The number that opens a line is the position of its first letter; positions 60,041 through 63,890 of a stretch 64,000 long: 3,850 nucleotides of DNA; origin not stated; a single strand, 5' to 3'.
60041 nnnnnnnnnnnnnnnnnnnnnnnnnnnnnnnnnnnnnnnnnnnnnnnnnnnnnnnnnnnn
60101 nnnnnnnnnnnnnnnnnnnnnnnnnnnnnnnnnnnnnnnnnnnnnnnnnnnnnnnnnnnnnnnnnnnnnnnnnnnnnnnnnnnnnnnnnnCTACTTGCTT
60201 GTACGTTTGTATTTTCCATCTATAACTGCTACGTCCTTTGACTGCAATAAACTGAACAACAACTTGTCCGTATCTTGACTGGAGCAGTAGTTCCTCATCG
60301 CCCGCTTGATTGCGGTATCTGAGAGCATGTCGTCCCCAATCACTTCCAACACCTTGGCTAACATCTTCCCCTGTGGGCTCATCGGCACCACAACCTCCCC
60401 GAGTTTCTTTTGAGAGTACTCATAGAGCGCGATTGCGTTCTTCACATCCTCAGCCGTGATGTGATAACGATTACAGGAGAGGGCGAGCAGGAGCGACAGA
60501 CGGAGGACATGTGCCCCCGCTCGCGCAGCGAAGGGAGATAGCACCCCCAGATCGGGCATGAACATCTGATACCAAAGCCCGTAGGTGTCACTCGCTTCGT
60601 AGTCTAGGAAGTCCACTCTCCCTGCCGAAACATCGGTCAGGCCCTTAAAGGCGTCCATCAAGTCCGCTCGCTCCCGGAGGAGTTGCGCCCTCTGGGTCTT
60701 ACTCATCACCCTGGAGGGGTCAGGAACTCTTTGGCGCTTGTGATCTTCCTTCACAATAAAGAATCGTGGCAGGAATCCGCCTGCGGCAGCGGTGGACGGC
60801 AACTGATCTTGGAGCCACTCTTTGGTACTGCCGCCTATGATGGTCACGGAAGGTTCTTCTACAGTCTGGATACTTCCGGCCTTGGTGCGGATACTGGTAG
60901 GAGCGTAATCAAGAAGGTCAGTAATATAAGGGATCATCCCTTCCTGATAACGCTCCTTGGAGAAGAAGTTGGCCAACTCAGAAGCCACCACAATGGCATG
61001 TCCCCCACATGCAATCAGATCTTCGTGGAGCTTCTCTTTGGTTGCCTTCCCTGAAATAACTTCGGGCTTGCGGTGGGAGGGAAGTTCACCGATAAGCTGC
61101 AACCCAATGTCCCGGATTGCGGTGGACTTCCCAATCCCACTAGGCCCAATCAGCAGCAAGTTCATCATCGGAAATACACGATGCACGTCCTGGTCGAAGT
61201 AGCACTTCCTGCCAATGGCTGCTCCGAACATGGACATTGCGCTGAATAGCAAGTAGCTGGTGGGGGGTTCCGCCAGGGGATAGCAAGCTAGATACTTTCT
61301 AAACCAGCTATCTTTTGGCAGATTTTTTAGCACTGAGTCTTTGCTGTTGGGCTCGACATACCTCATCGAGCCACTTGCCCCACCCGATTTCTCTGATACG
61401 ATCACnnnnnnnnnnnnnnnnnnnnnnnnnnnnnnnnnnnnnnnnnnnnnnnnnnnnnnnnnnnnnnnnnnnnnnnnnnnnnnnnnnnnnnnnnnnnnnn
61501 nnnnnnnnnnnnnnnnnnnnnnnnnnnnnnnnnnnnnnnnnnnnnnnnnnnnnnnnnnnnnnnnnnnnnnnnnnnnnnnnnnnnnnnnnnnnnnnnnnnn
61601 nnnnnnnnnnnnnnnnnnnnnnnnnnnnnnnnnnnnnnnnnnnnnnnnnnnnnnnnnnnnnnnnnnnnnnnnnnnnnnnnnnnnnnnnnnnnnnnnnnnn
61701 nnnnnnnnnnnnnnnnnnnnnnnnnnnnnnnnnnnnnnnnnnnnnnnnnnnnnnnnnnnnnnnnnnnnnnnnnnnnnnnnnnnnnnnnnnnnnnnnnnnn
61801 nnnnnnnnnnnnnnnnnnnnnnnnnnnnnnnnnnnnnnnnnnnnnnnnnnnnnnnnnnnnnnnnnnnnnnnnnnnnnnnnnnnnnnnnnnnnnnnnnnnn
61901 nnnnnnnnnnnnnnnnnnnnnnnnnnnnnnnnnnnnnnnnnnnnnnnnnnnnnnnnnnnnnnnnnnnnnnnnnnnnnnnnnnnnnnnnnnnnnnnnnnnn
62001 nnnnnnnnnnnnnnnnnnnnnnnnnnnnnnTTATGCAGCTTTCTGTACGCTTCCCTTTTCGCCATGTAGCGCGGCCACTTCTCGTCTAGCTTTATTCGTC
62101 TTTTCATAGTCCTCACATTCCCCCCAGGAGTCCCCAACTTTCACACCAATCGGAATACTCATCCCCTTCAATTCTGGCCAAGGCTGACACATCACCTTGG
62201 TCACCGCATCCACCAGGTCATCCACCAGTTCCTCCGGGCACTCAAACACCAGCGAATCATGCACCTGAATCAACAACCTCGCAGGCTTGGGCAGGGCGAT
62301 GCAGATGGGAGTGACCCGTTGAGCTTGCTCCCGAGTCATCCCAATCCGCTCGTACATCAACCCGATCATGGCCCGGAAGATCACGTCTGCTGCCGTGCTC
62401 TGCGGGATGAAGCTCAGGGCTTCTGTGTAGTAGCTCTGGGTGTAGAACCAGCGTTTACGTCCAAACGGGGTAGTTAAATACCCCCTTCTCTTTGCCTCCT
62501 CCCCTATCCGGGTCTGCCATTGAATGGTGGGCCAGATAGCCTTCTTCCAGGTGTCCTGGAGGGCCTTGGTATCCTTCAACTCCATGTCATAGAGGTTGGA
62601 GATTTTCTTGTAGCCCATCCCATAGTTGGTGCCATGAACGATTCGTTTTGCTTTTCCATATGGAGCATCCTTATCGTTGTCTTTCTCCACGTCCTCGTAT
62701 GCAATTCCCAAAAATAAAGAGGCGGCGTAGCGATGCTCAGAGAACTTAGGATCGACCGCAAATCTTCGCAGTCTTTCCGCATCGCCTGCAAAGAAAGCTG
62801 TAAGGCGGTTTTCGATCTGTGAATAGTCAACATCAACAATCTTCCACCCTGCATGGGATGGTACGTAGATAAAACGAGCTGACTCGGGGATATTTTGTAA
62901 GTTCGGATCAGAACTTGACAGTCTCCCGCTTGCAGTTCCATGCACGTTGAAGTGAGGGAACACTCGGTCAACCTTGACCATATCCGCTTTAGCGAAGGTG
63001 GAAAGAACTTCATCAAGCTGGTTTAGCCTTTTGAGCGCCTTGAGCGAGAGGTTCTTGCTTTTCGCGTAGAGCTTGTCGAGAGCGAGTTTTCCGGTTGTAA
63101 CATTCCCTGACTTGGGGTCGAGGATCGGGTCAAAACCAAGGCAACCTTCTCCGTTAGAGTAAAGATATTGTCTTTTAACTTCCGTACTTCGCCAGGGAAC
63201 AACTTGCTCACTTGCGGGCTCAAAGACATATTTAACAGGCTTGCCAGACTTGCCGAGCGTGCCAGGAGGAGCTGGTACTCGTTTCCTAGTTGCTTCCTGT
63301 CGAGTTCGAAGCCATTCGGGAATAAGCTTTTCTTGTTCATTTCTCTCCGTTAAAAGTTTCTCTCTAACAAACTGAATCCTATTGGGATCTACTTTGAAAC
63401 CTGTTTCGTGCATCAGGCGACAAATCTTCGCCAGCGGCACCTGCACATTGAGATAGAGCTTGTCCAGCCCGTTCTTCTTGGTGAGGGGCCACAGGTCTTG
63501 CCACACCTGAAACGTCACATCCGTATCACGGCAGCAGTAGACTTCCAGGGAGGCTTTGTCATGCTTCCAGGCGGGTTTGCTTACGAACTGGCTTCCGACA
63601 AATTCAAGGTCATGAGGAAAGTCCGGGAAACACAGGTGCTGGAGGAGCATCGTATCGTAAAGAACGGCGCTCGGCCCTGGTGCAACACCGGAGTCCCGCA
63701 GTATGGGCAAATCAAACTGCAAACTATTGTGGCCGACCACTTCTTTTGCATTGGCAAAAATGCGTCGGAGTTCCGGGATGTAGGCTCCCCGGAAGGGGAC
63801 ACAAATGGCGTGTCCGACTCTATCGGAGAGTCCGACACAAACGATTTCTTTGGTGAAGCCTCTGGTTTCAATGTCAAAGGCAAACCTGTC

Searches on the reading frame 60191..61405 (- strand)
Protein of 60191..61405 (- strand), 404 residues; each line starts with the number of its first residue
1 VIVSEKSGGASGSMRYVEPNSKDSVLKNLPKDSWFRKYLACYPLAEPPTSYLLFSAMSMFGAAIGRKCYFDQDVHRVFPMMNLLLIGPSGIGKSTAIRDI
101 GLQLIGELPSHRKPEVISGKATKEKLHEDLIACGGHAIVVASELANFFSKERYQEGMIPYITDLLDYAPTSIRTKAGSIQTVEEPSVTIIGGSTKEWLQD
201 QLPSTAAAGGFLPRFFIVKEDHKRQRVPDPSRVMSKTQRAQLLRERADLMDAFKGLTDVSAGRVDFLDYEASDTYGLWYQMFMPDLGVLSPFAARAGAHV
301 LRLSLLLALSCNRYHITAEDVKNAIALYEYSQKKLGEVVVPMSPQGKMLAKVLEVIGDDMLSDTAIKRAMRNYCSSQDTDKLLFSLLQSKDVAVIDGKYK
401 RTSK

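Call 55: search_protein_families(library=phrogs, proteins=[window:60191-61405:-], max_evalue=0.001)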
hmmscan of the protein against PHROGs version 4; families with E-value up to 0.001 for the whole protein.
window:60191-61405:- (404 aa): 4 families
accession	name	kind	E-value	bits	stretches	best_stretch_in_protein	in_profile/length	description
phrog_14296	-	DNA, RNA and nucleotide metabolism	1.1e-22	81.7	1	33-343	3-321/417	DNA primase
phrog_3022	-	DNA, RNA and nucleotide metabolism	2.2e-20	73.7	1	47-335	376-682/788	DNA primase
phrog_5311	-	DNA, RNA and nucleotide metabolism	3.7e-15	56.2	2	22-98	254-329/692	helicase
phrog_10514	-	DNA, RNA and nucleotide metabolism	2.3e-09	37.1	1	50-330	361-662/750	DNA primase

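Call 70: search_protein_families(library=pfam, proteins=[window:60191-61405:-], max_evalue=0.01)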
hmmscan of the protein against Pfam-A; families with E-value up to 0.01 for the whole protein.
window:60191-61405:- (404 aa): 2 families
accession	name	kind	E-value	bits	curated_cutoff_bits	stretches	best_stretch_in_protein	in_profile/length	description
PF13148.11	DUF3987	-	4.7e-17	62.7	27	1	112-330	121-353/364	Protein of unknown function (DUF3987)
PF00910.28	RNA_helicase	-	0.0024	18.8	21.5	1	84-146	2-60/105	RNA helicase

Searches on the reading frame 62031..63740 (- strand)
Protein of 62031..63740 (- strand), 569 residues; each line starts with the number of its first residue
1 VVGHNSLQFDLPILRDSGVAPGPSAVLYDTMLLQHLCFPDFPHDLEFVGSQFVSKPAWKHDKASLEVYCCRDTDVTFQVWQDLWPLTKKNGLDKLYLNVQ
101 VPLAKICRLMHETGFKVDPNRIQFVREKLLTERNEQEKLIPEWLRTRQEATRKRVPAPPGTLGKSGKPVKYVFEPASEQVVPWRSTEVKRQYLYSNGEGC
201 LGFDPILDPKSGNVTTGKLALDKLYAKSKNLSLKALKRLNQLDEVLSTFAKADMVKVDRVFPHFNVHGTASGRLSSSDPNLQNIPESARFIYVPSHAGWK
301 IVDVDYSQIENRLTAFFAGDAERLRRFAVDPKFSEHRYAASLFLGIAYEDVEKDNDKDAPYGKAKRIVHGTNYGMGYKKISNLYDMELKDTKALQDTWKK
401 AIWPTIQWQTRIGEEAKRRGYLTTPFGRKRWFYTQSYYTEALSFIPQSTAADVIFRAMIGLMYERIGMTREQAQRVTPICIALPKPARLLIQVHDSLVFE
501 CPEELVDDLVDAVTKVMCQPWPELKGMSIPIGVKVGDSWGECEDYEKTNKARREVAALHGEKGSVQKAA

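Call 55: search_protein_families(library=phrogs, proteins=[window:62031-63740:-], max_evalue=0.001)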
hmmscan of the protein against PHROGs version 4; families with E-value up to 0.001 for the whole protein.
window:62031-63740:- (569 aa): 8 families
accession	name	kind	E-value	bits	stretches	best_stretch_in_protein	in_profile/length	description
phrog_17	-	DNA, RNA and nucleotide metabolism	1e-94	319.6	1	2-550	734-1241/1445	DNA polymerase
phrog_2573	-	DNA, RNA and nucleotide metabolism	6.6e-17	62.7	1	296-517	13-245/336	DNA polymerase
phrog_5995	-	DNA, RNA and nucleotide metabolism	4.3e-16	60.2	1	368-551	1-187/236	DNA polymerase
phrog_15971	-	DNA, RNA and nucleotide metabolism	3e-12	47.4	1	102-518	9-350/376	DNA polymerase I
phrog_12241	-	DNA, RNA and nucleotide metabolism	7.8e-11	42.6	1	66-289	281-498/502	DNA polymerase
phrog_10285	-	DNA, RNA and nucleotide metabolism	1.2e-08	35.4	1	289-402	46-157/321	DNA polymerase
phrog_403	-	DNA, RNA and nucleotide metabolism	2.5e-05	24.4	1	2-77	145-221/321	DNA polymerase exonuclease subunit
phrog_23226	-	DNA, RNA and nucleotide metabolism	0.00098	18.7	0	255-324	289-364/611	DNA polymerase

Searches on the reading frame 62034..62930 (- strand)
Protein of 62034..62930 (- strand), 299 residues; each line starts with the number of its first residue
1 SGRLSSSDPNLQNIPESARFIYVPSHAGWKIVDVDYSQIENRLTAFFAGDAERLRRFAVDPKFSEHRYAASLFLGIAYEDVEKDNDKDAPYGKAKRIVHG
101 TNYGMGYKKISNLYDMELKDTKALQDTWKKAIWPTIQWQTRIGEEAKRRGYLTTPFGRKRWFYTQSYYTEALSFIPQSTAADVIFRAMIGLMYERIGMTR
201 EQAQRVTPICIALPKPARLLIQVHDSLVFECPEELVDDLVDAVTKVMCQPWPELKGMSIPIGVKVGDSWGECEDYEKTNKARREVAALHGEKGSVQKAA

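Call 85: find_related_loci(query=A4, collection=viral_contigs, flank=10000)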
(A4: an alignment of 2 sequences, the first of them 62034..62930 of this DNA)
Query A4 (299 aa) in viral_contigs; peptide patterns used: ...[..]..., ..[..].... (x = any residue, [..] = any of these).
599 stretches matched a pattern (row limit reached: there are more); 498 encode a relative of the query (tblastn E <= 1e-3); the best 80 are kept; 80 distinct loci.
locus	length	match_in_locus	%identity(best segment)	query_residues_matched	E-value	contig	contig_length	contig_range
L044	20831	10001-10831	70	1-277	6e-134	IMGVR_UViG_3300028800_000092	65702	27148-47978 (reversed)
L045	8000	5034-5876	57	1-282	3e-109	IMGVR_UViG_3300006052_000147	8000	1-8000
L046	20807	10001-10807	61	1-270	7e-107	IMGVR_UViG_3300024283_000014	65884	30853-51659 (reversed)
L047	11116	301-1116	58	1-273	4e-106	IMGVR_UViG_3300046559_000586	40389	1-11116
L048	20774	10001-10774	29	1-273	2e-26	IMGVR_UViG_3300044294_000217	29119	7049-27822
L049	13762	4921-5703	31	1-272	3e-26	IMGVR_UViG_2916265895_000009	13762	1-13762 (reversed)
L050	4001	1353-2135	31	1-276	6e-26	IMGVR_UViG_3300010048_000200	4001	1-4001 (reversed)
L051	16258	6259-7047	30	1-276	7e-26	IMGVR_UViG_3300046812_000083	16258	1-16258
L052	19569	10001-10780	28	1-275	8e-26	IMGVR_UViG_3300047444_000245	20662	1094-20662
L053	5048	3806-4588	28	1-273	2e-25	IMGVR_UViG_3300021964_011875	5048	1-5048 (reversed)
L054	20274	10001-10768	30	1-273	1e-25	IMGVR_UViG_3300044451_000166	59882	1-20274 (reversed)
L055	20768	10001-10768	30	1-273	1e-25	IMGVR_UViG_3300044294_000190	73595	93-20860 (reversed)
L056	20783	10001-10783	28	1-273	2e-25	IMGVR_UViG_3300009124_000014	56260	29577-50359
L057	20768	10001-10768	30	1-274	1e-25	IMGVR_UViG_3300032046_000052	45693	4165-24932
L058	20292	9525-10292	28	1-273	2e-25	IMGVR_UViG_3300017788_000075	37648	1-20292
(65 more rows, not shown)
